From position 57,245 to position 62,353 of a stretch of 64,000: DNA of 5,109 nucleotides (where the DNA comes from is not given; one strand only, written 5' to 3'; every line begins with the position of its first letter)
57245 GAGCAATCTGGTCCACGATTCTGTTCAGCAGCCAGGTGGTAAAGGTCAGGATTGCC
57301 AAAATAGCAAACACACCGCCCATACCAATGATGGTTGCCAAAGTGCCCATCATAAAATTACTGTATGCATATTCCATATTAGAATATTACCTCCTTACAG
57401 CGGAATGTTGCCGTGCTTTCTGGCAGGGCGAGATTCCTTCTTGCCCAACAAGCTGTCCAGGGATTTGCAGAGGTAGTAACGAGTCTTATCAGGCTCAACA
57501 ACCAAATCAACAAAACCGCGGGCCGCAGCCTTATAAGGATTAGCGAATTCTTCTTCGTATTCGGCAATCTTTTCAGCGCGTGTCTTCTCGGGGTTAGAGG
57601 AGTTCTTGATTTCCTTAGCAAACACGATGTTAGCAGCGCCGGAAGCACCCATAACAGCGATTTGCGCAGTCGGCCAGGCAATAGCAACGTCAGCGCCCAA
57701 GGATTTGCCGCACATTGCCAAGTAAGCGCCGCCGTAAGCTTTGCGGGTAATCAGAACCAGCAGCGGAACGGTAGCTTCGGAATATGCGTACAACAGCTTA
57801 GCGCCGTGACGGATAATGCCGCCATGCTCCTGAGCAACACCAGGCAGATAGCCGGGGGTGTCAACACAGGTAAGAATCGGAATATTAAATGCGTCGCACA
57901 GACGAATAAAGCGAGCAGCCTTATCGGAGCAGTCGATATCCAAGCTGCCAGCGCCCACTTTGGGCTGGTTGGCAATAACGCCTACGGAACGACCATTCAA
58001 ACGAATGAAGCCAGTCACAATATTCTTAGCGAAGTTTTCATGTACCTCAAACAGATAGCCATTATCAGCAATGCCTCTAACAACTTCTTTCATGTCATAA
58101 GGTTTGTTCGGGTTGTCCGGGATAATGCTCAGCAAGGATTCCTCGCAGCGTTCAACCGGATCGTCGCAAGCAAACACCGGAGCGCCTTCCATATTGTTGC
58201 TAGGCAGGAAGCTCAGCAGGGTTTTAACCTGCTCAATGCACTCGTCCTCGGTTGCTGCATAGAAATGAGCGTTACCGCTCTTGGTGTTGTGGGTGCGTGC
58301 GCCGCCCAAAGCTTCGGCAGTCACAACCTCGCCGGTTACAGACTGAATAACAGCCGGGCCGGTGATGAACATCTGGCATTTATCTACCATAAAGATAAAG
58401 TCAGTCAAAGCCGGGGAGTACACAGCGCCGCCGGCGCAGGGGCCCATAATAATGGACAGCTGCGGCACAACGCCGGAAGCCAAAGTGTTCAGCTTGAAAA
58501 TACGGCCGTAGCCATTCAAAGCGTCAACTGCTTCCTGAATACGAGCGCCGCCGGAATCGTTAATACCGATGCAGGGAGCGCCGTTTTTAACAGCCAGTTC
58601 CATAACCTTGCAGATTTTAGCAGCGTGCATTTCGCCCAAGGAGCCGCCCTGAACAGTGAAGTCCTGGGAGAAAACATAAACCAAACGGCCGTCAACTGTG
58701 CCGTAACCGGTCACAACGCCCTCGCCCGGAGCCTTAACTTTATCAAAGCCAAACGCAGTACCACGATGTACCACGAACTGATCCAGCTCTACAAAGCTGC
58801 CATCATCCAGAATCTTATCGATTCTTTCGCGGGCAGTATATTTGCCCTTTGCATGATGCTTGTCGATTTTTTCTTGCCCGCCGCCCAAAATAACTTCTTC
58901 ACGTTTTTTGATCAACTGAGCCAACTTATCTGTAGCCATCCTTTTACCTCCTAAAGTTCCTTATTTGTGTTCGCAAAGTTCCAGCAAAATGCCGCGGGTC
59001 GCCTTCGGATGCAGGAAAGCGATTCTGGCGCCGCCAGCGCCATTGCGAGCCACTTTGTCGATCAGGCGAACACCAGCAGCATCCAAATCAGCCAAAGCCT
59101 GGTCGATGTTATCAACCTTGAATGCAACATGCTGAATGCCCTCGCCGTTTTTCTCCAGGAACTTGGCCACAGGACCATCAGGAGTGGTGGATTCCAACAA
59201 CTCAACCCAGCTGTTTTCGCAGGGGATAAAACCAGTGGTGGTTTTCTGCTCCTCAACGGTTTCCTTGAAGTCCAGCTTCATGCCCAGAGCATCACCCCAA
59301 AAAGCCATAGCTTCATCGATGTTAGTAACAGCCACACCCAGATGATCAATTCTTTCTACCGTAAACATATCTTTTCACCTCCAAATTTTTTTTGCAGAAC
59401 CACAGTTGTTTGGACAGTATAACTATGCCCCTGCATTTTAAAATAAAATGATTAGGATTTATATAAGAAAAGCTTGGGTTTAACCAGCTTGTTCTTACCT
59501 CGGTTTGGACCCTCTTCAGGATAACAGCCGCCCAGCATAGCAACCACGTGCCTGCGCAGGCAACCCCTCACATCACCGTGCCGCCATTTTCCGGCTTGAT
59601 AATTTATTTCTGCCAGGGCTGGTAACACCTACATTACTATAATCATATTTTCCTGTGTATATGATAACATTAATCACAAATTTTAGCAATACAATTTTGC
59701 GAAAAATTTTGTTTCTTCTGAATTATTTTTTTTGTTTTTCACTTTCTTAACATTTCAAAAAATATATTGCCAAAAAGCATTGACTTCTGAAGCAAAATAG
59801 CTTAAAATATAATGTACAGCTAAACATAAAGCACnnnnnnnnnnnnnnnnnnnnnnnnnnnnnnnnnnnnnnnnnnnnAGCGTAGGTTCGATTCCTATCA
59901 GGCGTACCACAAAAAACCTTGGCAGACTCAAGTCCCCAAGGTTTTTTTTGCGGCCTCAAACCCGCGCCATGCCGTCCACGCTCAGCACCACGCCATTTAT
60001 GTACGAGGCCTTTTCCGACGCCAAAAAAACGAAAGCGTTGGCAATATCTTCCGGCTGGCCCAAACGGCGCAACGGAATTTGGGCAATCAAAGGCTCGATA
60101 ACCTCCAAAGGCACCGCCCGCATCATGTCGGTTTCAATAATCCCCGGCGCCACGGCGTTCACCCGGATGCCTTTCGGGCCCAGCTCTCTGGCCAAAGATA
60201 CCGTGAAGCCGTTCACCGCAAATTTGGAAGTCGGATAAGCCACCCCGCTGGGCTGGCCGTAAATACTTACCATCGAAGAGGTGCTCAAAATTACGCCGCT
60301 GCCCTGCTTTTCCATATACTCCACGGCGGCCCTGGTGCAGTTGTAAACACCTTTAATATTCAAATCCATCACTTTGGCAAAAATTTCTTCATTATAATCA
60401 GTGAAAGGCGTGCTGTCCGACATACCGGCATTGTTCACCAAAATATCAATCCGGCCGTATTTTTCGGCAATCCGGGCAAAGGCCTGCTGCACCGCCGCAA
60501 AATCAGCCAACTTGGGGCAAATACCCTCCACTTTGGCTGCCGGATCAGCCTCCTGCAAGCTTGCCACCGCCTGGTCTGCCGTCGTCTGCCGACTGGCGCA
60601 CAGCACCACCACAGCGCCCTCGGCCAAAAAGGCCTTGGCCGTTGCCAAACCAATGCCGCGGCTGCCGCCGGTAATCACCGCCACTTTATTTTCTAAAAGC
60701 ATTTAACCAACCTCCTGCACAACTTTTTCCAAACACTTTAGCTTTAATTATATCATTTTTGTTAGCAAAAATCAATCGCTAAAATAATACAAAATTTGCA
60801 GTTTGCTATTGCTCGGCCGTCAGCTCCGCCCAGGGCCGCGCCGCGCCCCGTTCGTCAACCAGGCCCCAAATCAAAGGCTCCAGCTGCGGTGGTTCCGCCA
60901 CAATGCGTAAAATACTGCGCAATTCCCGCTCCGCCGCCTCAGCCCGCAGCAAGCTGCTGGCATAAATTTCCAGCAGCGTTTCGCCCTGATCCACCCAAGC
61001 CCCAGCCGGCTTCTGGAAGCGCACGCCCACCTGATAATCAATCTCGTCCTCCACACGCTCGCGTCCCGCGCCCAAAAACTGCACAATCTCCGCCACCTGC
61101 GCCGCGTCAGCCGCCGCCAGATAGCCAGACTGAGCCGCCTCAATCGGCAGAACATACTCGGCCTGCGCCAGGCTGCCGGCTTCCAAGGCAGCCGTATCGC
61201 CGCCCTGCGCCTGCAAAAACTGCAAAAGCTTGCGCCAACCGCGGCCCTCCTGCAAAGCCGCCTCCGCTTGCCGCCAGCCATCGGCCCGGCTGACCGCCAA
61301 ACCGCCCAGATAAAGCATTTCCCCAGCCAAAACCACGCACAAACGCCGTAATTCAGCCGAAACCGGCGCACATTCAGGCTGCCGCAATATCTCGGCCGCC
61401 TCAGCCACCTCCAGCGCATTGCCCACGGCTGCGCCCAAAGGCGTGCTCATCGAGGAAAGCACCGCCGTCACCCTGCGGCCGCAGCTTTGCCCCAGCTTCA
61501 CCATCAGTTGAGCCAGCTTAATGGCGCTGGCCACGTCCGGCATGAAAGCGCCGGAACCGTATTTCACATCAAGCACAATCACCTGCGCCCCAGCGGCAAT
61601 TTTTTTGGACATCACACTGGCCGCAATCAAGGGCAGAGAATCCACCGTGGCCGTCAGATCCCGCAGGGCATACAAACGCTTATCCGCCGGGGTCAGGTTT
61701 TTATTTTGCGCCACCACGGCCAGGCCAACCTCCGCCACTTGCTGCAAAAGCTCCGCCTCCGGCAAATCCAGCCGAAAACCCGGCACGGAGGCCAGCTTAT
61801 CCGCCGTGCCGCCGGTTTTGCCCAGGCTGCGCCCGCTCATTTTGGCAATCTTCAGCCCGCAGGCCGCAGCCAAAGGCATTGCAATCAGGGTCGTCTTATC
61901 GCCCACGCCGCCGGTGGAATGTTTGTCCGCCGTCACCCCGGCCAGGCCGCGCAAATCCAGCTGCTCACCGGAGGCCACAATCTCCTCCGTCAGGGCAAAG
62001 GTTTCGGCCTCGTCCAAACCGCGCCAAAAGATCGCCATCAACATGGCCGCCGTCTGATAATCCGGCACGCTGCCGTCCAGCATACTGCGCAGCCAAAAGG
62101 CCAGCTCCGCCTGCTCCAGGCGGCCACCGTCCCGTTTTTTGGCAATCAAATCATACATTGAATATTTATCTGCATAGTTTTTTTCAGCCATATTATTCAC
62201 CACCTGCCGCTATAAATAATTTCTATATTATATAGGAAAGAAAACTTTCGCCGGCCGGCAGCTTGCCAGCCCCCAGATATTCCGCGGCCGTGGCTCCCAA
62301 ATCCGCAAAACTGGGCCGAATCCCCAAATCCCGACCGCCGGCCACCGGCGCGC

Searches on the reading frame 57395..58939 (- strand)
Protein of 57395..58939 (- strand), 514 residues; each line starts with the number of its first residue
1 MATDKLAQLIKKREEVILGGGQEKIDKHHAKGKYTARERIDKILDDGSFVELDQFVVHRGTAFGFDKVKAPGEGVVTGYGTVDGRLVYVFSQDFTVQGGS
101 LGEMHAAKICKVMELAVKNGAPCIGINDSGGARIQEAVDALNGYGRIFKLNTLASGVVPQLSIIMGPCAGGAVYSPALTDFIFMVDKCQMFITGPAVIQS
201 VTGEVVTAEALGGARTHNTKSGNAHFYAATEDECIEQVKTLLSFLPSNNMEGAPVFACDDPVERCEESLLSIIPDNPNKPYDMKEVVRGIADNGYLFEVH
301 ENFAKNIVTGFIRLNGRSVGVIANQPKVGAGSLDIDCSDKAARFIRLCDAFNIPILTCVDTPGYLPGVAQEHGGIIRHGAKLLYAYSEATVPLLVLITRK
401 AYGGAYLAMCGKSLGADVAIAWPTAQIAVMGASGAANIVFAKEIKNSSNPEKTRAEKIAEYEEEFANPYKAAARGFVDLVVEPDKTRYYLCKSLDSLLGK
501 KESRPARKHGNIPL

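Call 46: search_protein_families(library=pfam, proteins=[window:57395-58939:-], max_evalue=0.0001)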
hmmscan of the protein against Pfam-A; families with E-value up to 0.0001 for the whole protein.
window:57395-58939:- (514 aa): 3 families
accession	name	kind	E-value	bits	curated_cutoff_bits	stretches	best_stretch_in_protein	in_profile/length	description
PF01039.27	Carboxyl_trans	-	2.1e-199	663.7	22.3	1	27-512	1-493/493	Carboxyl transferase domain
PF03255.19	ACCA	-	1.9e-10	40.8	23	1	337-447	132-238/310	Acetyl co-enzyme A carboxylase carboxyltransferase-like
PF06833.16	MdcE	-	2.9e-05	24.3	32.7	0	353-439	28-114/196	Malonate decarboxylase gamma subunit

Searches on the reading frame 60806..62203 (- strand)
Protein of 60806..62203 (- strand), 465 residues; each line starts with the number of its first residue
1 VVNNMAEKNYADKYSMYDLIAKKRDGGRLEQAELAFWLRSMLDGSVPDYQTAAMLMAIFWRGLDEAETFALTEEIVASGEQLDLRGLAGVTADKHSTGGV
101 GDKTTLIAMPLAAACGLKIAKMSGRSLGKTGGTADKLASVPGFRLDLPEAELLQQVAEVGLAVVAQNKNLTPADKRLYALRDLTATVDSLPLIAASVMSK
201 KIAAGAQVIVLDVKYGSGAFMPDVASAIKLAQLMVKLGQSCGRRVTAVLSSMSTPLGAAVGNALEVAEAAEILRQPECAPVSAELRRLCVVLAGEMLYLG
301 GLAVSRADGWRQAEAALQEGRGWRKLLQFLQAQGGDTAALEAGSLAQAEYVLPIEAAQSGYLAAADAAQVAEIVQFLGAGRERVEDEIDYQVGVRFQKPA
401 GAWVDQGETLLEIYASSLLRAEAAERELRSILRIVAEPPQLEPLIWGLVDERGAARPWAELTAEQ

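Call 46: search_protein_families(library=pfam, proteins=[window:60806-62203:-], max_evalue=0.0001)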
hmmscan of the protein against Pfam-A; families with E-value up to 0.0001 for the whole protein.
window:60806-62203:- (465 aa): 3 families
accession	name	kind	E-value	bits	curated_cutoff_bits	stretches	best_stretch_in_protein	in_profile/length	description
PF00591.27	Glycos_transf_3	-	1.6e-43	149.7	27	1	91-321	4-251/253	Glycosyl transferase family, a/b domain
PF02885.22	Glycos_trans_3N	-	5e-17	61.9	26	1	18-79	2-63/63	Glycosyl transferase family, helical bundle domain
PF07831.19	PYNP_C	-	2e-15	56.6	27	1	361-433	1-73/75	Pyrimidine nucleoside phosphorylase C-terminal domain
